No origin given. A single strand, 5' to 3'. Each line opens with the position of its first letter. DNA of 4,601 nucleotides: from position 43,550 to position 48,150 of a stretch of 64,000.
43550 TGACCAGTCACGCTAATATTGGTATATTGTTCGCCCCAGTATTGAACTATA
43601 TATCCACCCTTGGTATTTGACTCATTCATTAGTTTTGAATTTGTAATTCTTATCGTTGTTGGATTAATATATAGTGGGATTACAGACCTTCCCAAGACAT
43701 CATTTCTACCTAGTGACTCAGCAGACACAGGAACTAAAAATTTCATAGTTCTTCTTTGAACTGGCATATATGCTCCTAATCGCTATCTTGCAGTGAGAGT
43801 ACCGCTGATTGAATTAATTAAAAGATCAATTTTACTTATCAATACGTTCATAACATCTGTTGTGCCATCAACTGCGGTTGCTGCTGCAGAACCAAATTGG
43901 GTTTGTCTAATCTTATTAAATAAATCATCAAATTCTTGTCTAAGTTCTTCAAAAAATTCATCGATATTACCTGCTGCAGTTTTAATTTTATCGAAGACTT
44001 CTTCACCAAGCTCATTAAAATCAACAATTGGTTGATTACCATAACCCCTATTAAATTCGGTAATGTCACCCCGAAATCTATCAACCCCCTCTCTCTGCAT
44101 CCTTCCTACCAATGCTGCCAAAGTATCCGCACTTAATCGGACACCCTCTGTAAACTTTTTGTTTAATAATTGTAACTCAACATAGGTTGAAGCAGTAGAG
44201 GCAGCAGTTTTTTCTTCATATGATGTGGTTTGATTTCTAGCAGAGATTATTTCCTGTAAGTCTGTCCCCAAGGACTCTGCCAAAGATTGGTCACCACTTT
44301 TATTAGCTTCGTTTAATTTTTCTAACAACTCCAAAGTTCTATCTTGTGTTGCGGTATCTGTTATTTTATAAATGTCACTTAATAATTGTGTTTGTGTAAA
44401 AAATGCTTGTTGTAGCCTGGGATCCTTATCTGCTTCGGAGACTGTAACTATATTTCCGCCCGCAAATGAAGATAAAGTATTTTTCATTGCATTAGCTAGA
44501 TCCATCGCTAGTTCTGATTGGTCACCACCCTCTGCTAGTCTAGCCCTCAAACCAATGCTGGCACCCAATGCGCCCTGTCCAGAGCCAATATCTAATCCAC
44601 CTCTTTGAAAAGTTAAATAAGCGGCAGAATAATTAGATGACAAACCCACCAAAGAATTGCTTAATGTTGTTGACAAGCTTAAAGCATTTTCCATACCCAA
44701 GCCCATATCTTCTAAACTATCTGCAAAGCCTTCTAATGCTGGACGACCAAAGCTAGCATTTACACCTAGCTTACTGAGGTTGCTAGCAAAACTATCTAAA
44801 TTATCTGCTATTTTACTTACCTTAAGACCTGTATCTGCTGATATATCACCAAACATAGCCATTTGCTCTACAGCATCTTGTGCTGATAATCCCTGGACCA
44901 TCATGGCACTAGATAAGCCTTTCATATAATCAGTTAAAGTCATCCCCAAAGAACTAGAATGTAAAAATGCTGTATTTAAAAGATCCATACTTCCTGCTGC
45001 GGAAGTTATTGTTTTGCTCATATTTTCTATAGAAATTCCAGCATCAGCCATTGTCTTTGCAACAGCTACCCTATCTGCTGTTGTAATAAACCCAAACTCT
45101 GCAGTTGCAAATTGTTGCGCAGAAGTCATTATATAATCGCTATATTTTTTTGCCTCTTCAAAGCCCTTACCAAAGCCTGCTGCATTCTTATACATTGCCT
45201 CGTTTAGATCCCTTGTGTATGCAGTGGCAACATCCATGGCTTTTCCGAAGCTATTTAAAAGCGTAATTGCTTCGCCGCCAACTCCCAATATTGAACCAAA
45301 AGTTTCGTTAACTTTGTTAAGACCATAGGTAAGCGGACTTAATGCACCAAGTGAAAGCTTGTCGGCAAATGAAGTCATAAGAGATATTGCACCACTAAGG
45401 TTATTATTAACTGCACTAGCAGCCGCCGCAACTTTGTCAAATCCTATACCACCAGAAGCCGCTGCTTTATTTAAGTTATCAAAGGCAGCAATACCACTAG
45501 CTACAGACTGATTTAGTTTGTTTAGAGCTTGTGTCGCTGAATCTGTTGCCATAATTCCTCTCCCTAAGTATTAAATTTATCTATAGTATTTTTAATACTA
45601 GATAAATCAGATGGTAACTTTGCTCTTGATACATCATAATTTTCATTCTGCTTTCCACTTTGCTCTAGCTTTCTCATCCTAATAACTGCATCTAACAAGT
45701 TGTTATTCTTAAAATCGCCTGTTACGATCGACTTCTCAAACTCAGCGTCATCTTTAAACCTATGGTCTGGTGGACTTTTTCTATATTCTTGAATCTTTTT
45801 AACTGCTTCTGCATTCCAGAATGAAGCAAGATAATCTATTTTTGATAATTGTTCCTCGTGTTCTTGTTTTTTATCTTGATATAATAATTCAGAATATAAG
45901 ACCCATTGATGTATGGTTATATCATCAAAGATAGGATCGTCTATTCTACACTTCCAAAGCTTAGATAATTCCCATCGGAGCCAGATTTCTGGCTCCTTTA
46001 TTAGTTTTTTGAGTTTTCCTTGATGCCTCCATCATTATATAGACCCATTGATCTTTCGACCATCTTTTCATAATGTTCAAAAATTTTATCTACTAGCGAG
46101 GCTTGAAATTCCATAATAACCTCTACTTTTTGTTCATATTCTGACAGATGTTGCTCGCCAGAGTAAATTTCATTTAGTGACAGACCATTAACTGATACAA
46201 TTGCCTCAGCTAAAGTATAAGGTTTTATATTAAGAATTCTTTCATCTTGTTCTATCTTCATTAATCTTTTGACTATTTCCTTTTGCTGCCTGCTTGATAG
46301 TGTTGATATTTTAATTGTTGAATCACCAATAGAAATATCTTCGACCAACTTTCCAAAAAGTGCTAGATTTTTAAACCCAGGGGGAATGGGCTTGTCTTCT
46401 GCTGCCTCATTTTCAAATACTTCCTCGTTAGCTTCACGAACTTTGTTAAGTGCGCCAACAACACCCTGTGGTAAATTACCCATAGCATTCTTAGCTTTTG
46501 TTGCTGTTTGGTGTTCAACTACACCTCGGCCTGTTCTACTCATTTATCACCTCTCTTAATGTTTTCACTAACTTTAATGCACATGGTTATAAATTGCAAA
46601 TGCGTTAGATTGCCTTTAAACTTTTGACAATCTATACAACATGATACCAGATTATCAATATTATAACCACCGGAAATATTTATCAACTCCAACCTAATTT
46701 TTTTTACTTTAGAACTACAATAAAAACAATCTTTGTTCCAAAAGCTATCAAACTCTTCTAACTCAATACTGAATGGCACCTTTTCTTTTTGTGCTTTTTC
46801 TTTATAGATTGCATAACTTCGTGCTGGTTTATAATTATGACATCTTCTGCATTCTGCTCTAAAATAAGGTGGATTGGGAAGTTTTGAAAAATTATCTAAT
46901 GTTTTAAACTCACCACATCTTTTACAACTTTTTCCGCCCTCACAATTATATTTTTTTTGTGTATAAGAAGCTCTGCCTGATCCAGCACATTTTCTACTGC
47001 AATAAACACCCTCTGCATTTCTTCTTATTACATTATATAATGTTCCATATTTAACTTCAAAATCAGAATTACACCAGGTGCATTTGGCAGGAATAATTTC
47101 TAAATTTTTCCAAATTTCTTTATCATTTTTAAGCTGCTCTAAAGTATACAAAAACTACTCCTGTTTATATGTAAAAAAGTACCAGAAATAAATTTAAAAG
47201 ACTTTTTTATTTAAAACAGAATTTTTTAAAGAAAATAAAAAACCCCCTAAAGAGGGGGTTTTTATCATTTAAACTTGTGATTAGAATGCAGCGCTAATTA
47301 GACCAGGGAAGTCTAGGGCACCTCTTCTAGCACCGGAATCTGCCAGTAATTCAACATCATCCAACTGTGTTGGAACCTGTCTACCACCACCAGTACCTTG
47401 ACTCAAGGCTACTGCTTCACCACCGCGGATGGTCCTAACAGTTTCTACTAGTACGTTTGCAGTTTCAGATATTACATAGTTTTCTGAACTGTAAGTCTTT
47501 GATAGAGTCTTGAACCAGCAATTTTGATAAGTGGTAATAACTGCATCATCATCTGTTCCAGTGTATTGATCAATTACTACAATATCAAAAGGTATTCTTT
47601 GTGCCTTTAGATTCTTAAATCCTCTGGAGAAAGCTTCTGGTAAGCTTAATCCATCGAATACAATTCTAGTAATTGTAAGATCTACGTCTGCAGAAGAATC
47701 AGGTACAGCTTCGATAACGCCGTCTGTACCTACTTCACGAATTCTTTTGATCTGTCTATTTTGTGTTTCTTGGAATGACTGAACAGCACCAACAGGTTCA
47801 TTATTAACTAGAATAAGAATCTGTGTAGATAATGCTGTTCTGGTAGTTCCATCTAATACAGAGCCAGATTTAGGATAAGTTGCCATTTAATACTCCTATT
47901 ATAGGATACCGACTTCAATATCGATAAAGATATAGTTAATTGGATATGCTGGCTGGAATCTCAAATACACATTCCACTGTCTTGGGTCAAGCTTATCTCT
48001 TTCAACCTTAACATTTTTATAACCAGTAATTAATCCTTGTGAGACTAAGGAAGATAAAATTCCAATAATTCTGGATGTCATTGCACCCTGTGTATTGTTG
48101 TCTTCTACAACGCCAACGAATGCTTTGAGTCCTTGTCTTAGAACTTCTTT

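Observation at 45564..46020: Hidden gene: textbook -1 programmed frameshift with stimulatory hairpin in the tail assembly chaperone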

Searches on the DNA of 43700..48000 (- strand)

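Call 13: search_dna_similar(query=window:43700-48000:-, collection=phages, mode=distant, max_rows=30)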
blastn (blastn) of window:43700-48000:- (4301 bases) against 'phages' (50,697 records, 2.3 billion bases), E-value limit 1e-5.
No match.

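Call 62: search_rna_families(source=window, start=45400, end=46700, threshold=evalue, max_evalue=1)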
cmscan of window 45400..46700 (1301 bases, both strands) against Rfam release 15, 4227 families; matches with E-value up to 1: 1.
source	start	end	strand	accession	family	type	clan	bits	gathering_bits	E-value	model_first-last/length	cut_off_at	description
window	45442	45508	-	RF03177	mir-2067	Gene; miRNA;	-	19.5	70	0.84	1-72/72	no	mir-2067 microRNA precursor family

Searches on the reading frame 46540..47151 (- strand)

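Call 11: search_protein_families(library=phrogs, proteins=[window:46540-47151:-], max_evalue=0.01)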
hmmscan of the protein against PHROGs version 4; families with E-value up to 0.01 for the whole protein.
window:46540-47151:- (203 aa): 7 families
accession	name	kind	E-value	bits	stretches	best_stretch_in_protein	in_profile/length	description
phrog_1035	-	DNA, RNA and nucleotide metabolism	2.9e-12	48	1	64-198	54-229/271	endonuclease VII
phrog_2633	-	DNA, RNA and nucleotide metabolism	0.0001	23.5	1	66-148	6-91/142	endonuclease VII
phrog_3118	-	DNA, RNA and nucleotide metabolism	0.00027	21.5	1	110-185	15-102/287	HNH endonuclease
phrog_2214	-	DNA, RNA and nucleotide metabolism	0.00028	21.1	1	132-198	186-255/429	HNH endonuclease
phrog_8091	-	unknown function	0.0041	18.2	1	74-106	2-32/57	-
phrog_25184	-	DNA, RNA and nucleotide metabolism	0.0074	16.7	0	159-182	137-160/209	HNH endonuclease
phrog_5558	-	moron, auxiliary metabolic gene and host takeover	0.0093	17.2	1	18-123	5-116/130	Lar-like restriction alleviation protein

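Call 12: search_protein_families(library=pfam, proteins=[window:46540-47151:-], max_evalue=0.01)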
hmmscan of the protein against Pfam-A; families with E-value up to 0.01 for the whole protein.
window:46540-47151:- (203 aa): 2 families
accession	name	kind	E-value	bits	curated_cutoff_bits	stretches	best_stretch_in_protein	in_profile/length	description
PF06467.20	zf-FCS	-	0.0004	20.6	22.4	1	22-57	5-37/39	MYM-type Zinc finger with FCS sequence motif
PF17466.7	NinD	-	0.0012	19.3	35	1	74-113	2-38/57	Family of unknown function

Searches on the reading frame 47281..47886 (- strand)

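Call 11: search_protein_families(library=phrogs, proteins=[window:47281-47886:-], max_evalue=0.01)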
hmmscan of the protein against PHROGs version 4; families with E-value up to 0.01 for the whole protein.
window:47281-47886:- (201 aa): 1 family
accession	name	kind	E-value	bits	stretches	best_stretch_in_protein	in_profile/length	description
phrog_985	-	head and packaging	5.9e-13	49.7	1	15-148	9-134/141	virion structural protein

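Call 12: search_protein_families(library=pfam, proteins=[window:47281-47886:-], max_evalue=0.01)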
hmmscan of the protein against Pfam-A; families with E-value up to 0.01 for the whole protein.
window:47281-47886:- (201 aa): 0 families
